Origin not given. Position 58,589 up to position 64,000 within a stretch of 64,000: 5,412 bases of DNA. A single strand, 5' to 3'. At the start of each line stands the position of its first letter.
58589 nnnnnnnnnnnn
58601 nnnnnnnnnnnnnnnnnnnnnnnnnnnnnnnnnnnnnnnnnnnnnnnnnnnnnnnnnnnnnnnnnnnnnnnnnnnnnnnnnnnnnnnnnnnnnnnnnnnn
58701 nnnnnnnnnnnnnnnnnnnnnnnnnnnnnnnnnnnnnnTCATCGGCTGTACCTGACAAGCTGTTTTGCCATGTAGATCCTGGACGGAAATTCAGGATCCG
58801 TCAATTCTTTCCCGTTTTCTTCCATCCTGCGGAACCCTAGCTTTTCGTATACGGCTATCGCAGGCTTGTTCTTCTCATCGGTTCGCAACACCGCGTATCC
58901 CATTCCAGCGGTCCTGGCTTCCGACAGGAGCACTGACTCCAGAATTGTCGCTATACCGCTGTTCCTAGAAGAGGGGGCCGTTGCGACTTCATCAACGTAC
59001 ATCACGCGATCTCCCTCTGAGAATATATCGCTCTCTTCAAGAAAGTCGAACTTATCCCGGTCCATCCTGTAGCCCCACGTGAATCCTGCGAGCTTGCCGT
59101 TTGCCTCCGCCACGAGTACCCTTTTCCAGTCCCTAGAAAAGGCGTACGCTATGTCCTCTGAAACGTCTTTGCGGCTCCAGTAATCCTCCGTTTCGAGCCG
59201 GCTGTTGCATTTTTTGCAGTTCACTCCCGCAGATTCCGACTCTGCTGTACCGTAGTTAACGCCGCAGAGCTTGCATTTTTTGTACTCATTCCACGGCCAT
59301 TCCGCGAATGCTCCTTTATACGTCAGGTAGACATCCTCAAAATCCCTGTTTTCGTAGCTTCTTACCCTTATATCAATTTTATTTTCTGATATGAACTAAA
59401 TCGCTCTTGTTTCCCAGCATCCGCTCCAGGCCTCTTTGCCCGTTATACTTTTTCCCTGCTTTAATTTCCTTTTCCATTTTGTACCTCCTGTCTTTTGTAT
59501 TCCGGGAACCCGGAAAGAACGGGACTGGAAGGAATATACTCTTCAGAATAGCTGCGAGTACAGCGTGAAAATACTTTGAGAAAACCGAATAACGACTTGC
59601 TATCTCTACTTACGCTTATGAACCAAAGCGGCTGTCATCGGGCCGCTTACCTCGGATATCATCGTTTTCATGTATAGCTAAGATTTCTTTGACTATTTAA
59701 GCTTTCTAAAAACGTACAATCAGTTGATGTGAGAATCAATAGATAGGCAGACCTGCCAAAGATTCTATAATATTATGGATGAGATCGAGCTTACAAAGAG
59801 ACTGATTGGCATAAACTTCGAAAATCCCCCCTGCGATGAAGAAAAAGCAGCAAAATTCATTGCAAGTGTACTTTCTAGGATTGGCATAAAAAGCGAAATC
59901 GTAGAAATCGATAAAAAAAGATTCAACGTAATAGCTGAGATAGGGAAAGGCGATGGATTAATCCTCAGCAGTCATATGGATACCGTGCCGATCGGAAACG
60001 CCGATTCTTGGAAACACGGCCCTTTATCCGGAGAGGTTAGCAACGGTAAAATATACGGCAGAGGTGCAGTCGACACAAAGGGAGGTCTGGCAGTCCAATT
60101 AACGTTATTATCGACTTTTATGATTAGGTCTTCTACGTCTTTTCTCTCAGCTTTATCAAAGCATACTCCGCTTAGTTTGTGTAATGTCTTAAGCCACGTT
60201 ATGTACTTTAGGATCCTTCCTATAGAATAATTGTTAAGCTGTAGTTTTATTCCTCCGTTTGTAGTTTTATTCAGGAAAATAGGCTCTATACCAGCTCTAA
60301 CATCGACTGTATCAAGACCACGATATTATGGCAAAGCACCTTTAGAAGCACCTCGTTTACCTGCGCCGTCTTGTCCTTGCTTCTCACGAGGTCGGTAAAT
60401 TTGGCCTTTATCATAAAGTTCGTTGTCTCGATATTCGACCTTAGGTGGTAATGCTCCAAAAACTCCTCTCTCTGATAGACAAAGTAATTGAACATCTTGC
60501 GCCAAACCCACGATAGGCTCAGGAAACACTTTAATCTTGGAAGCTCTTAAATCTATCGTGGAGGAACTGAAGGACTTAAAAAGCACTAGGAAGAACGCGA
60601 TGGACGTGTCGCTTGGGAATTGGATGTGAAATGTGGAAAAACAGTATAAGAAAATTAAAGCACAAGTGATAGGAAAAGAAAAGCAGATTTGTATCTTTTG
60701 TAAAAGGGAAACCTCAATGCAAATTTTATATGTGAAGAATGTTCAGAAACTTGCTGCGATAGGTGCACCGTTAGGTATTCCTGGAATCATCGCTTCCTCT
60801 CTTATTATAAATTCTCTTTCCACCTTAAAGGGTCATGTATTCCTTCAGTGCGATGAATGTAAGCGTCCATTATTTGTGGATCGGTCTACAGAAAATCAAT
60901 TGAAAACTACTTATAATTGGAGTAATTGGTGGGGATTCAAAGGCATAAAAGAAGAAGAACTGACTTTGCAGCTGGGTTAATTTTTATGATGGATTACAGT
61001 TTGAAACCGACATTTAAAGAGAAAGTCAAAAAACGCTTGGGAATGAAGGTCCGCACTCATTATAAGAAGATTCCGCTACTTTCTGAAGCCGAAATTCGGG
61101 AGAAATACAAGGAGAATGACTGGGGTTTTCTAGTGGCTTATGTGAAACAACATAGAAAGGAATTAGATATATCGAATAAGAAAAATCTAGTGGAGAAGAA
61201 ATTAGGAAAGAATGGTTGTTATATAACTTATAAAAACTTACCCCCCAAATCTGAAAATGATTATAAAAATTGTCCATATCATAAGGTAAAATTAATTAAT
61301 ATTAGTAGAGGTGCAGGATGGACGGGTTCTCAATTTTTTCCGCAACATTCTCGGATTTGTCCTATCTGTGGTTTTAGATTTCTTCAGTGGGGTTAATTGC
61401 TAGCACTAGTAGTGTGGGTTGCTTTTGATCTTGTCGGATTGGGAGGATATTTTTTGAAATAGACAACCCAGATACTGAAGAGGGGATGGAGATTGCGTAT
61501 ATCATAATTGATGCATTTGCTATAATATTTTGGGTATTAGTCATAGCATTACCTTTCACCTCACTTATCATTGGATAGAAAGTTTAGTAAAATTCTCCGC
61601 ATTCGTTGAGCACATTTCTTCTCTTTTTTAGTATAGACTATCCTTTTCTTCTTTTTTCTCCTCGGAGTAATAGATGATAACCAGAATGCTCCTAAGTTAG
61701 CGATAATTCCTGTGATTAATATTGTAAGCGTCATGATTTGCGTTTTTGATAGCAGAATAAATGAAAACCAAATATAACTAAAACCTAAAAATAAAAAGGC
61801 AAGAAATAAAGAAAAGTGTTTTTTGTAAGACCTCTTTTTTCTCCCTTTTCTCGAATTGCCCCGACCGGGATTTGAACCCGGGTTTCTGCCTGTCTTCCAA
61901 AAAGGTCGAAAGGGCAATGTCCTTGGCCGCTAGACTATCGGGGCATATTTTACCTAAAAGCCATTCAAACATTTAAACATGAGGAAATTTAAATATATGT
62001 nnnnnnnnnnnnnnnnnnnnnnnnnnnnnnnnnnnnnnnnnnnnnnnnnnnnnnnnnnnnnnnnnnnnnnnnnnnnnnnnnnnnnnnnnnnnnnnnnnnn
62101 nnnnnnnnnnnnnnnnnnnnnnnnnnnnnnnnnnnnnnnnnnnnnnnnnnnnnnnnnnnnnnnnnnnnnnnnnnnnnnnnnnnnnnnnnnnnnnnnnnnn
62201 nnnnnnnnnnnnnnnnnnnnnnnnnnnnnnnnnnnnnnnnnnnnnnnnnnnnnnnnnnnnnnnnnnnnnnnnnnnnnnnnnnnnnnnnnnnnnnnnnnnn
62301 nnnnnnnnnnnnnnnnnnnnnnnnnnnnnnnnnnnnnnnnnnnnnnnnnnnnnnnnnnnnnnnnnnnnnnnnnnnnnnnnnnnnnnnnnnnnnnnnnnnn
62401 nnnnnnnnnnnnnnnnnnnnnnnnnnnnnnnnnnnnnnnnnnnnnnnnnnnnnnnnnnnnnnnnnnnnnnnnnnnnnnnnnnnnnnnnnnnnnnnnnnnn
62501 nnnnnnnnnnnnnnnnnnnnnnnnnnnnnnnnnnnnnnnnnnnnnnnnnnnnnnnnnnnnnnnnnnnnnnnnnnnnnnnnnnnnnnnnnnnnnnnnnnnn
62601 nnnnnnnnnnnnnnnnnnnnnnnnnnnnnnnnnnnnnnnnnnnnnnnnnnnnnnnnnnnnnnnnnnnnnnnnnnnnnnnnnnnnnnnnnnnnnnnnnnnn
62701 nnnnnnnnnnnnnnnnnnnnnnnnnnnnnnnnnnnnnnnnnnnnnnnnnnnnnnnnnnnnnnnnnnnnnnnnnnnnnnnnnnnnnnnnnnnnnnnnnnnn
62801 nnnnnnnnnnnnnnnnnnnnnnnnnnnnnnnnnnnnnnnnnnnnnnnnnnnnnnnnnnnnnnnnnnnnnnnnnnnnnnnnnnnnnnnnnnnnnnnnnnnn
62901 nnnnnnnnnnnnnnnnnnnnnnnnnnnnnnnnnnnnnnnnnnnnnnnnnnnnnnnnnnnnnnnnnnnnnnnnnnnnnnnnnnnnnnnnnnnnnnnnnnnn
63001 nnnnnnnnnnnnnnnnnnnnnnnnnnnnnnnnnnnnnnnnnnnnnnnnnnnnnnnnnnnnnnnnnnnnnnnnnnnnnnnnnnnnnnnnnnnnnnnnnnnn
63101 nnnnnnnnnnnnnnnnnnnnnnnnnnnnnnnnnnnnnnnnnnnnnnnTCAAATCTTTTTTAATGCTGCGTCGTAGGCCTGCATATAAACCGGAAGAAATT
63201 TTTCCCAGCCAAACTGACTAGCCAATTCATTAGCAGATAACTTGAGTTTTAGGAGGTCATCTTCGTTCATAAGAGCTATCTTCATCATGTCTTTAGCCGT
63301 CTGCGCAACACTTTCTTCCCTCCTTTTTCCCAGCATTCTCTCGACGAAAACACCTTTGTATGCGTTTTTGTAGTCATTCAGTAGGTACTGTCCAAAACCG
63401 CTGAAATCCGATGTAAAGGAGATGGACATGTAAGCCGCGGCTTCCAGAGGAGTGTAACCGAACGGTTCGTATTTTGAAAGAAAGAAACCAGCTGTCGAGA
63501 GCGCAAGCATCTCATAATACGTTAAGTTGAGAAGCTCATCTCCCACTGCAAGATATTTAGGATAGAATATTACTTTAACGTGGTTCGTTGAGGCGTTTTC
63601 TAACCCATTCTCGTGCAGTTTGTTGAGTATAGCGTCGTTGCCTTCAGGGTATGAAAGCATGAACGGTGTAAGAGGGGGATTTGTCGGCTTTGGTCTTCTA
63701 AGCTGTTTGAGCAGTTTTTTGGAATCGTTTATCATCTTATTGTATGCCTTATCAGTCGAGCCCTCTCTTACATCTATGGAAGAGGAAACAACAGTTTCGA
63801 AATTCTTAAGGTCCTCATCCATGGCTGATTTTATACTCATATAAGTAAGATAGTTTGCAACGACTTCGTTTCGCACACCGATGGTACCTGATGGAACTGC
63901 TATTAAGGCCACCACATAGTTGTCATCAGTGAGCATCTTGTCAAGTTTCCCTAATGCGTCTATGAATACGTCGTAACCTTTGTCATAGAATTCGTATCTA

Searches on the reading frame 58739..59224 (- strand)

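Call 41: search_protein_families(library=pfam, proteins=[window:58739-59224:-], max_evalue=0.01)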
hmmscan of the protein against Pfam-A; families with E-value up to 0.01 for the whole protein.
window:58739-59224:- (161 aa): 7 families
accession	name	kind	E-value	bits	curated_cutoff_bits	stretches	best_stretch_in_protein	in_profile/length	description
PF00583.31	Acetyltransf_1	-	9.7e-16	58.5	20.7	1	13-131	13-116/116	Acetyltransferase (GNAT) family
PF13508.13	Acetyltransf_7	-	2.3e-09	37.9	27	1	33-132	2-83/84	Acetyltransferase (GNAT) domain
PF08445.16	FR47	-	4.4e-06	27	22.1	1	79-136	26-82/86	FR47-like protein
PF13673.13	Acetyltransf_10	-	3.2e-05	24.3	23.6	1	28-138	25-114/128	Acetyltransferase (GNAT) domain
PF13302.13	Acetyltransf_3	-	0.00016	22.8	25.4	1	82-132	87-138/138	Acetyltransferase (GNAT) domain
PF12746.13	GNAT_acetyltran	-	0.0013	18.8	26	1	79-135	185-238/243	GNAT acetyltransferase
PF13527.13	Acetyltransf_9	-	0.0014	19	25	0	74-132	72-125/127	Acetyltransferase (GNAT) domain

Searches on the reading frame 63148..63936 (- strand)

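Call 41: search_protein_families(library=pfam, proteins=[window:63148-63936:-], max_evalue=0.01)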
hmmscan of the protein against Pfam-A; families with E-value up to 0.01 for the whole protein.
window:63148-63936:- (262 aa): 2 families
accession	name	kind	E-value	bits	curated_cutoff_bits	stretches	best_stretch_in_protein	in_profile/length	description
PF05693.19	Glycogen_syn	-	1.5e-22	80.4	27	1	8-261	332-585/639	Glycogen synthase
PF00534.26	Glycos_transf_1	-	0.0007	19.6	26.4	1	142-198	88-140/172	Glycosyl transferases group 1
